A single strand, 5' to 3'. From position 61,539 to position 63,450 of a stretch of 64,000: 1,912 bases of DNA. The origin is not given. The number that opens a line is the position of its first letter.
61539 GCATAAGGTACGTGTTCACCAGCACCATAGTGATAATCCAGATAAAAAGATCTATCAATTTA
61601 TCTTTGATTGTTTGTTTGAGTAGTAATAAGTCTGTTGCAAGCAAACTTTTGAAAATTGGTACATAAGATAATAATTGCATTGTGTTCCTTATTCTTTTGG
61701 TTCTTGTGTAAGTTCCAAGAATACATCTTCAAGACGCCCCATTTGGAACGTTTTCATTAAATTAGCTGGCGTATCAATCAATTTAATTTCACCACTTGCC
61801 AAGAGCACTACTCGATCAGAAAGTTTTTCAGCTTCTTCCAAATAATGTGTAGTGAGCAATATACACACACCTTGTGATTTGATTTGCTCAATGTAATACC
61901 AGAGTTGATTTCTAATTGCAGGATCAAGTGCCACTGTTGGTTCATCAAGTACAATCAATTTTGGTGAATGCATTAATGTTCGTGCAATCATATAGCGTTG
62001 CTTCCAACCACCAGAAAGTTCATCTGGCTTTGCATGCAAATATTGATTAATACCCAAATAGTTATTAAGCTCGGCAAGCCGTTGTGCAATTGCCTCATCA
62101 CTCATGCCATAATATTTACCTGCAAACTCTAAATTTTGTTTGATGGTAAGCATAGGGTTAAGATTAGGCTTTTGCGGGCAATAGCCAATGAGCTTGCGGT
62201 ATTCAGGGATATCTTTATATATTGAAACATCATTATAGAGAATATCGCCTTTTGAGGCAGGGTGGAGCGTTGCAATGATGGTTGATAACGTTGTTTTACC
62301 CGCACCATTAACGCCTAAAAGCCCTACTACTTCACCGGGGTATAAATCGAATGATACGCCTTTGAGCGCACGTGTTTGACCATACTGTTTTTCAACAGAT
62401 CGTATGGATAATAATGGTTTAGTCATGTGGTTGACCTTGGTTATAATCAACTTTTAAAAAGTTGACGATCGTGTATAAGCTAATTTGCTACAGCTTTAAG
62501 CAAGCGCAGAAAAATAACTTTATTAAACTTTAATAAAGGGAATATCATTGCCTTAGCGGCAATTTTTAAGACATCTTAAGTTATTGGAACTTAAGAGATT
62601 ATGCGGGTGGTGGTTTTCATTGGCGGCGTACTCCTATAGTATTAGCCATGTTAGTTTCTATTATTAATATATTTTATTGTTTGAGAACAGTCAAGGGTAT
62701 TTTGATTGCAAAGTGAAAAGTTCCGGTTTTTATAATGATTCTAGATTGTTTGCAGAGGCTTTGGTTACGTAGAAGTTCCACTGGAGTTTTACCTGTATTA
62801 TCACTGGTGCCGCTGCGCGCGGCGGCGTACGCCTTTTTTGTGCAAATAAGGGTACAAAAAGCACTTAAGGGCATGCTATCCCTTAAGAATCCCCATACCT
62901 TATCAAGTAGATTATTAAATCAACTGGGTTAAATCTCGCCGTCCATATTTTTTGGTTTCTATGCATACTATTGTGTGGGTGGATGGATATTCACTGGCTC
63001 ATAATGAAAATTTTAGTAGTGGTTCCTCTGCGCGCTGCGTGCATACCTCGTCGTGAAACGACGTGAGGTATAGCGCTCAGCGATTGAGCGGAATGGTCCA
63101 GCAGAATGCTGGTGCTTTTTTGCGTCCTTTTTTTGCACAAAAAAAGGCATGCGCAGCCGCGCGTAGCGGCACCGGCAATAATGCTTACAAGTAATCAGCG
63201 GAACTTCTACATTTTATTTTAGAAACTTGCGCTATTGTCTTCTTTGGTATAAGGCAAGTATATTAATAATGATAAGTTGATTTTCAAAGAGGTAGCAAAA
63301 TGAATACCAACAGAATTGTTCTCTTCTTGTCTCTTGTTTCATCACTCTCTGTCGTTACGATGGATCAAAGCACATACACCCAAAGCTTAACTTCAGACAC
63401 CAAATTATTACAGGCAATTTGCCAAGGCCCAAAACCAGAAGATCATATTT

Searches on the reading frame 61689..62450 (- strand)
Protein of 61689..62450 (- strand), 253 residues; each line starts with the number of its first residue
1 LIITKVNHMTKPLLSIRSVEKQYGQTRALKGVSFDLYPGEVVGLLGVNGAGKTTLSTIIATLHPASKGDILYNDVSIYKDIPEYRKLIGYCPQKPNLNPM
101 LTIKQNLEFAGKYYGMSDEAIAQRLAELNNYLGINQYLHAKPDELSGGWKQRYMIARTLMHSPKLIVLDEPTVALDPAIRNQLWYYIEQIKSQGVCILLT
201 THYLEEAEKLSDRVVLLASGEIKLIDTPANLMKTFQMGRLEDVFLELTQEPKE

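Call 24: search_protein_families(library=pfam, proteins=[window:61689-62450:-])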
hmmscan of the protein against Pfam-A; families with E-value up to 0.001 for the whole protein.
window:61689-62450:- (253 aa): 3 families
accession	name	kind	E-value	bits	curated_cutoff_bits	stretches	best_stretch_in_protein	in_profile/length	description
PF00005.33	ABC_tran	-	1.5e-35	123.2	25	1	29-172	1-136/137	ABC transporter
PF13304.12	AAA_21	-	3.8e-06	27.6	27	0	159-202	255-298/304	AAA domain, putative AbiEii toxin, Type IV TA system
PF02463.25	SMC_N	-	5.5e-05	23.1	40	0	125-211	117-209/220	RecF/RecN/SMC N terminal domain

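Call 67: find_homologous_proteins(query=window:61689-62450:-, max_evalue=1e-60)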
Query window:61689-62450:- (253 aa): 1130 proteins with E <= 1e-60 among 8000 candidates; the best 120 are listed.
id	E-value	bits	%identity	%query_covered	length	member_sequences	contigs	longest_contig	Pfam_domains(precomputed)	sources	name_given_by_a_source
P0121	5.2e-149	512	93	97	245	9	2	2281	PF00005.34,PF13304.13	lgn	-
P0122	1.6e-139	481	87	97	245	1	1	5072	PF00005.34,PF13304.13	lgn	-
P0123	1.7e-139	481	87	97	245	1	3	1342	PF00005.34,PF13304.13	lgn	-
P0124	2.0e-137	474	86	97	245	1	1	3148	PF00005.34,PF13304.13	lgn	-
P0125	6.1e-131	453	82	96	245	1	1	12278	PF00005.34,PF13304.13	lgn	-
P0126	2.8e-121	422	75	97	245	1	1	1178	PF00005.34,PF13304.13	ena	-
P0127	7.6e-119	414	75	97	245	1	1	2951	PF00005.34,PF13304.13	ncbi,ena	-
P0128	1.8e-118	412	73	97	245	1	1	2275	PF00005.34,PF13304.13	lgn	-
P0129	2.0e-118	412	71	100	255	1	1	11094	PF00005.34,PF13304.13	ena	-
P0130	4.2e-118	411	72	97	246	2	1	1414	PF00005.34,PF13304.13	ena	-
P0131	5.4e-118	411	74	97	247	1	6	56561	PF00005.34,PF13304.13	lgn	-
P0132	8.9e-117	407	73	97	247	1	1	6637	PF00005.34,PF13304.13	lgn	-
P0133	1.1e-116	407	73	97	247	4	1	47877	PF00005.34,PF13304.13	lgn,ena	-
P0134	2.4e-116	406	72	97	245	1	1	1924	PF00005.34,PF13304.13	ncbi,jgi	-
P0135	3.4e-116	405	72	97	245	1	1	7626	PF00005.34,PF13304.13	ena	-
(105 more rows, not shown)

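Call 68: find_encoding_contigs(protein=P0121, flank=10000, max_places=6)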
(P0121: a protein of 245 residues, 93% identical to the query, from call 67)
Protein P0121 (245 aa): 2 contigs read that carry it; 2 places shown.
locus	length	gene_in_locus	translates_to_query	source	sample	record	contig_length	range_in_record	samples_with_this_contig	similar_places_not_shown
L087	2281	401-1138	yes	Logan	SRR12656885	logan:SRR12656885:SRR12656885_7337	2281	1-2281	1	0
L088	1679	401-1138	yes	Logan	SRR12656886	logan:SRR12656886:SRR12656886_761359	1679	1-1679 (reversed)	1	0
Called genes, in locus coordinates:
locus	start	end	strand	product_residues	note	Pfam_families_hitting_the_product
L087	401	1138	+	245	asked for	PF00005:ABC_tran, PF13304:AAA_21 (faint)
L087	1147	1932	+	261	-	PF01061:ABC2_membrane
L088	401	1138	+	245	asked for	PF00005:ABC_tran, PF13304:AAA_21 (faint)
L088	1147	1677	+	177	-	?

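Call 69: find_encoding_contigs(protein=P0122, flank=10000, max_places=4)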
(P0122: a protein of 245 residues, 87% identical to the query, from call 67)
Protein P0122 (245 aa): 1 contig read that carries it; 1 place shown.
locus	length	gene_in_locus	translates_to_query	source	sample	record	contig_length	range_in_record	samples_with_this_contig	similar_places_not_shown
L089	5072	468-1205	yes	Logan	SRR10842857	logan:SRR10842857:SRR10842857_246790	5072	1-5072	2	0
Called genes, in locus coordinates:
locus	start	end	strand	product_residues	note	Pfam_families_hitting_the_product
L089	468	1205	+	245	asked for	PF00005:ABC_tran, PF13304:AAA_21 (faint)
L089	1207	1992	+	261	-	PF01061:ABC2_membrane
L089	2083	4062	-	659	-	PF00270:DEAD (weak), PF04851:ResIII, PF17757:UvrB_inter, PF27431:UvrB_3rd, PF00271:Helicase_C, PF12344:UvrB, PF02151:UVR (weak)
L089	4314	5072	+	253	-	?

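Call 70: find_encoding_contigs(protein=P0125, flank=10000, max_places=4)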
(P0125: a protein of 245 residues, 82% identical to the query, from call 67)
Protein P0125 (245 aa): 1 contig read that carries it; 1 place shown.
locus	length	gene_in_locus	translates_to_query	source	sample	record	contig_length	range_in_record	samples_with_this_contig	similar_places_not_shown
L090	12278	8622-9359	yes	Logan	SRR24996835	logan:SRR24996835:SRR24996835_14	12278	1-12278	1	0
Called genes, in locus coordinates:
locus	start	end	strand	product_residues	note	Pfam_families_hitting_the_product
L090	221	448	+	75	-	-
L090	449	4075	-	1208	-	PF00924:MS_channel_2nd, PF21082:MS_channel_3rd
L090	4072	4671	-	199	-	-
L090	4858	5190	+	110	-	-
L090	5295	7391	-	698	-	PF01432:Peptidase_M3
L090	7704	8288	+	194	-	-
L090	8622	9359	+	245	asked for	PF00005:ABC_tran, PF13304:AAA_21 (faint)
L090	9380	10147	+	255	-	PF01061:ABC2_membrane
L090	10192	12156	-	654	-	PF00270:DEAD (weak), PF04851:ResIII, PF13604:AAA_30 (faint), PF17757:UvrB_inter, PF27431:UvrB_3rd, PF00271:Helicase_C, PF12344:UvrB, PF02151:UVR (weak)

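Call 98: find_encoding_contigs(protein=P0124, flank=10000, max_places=4)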
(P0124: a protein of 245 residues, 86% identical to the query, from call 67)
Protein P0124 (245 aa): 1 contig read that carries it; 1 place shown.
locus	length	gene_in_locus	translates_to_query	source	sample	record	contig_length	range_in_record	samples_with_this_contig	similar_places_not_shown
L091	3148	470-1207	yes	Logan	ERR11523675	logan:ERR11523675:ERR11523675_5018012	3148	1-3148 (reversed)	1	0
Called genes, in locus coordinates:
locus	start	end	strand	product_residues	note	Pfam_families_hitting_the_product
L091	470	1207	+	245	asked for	PF00005:ABC_tran, PF13304:AAA_21 (faint)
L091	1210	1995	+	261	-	PF01061:ABC2_membrane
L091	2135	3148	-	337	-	?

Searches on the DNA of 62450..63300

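Call 45: search_rna_families(source=window, start=62450, end=63300, threshold=evalue, max_evalue=10, show_alignments=2)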
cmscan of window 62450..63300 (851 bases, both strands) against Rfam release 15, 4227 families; matches with E-value up to 10: 2.
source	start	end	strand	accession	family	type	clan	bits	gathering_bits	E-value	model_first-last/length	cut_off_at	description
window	62743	62838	-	RF02421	Bp1_684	Gene; sRNA;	-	20.8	44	0.044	1-113/113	no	Burkholderia sRNA Bp1_Cand684_SIPHT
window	63021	63094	+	RF03439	mir-1791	Gene; miRNA;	-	15.3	75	6.6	1-80/80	no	mir-1791 microRNA precursor family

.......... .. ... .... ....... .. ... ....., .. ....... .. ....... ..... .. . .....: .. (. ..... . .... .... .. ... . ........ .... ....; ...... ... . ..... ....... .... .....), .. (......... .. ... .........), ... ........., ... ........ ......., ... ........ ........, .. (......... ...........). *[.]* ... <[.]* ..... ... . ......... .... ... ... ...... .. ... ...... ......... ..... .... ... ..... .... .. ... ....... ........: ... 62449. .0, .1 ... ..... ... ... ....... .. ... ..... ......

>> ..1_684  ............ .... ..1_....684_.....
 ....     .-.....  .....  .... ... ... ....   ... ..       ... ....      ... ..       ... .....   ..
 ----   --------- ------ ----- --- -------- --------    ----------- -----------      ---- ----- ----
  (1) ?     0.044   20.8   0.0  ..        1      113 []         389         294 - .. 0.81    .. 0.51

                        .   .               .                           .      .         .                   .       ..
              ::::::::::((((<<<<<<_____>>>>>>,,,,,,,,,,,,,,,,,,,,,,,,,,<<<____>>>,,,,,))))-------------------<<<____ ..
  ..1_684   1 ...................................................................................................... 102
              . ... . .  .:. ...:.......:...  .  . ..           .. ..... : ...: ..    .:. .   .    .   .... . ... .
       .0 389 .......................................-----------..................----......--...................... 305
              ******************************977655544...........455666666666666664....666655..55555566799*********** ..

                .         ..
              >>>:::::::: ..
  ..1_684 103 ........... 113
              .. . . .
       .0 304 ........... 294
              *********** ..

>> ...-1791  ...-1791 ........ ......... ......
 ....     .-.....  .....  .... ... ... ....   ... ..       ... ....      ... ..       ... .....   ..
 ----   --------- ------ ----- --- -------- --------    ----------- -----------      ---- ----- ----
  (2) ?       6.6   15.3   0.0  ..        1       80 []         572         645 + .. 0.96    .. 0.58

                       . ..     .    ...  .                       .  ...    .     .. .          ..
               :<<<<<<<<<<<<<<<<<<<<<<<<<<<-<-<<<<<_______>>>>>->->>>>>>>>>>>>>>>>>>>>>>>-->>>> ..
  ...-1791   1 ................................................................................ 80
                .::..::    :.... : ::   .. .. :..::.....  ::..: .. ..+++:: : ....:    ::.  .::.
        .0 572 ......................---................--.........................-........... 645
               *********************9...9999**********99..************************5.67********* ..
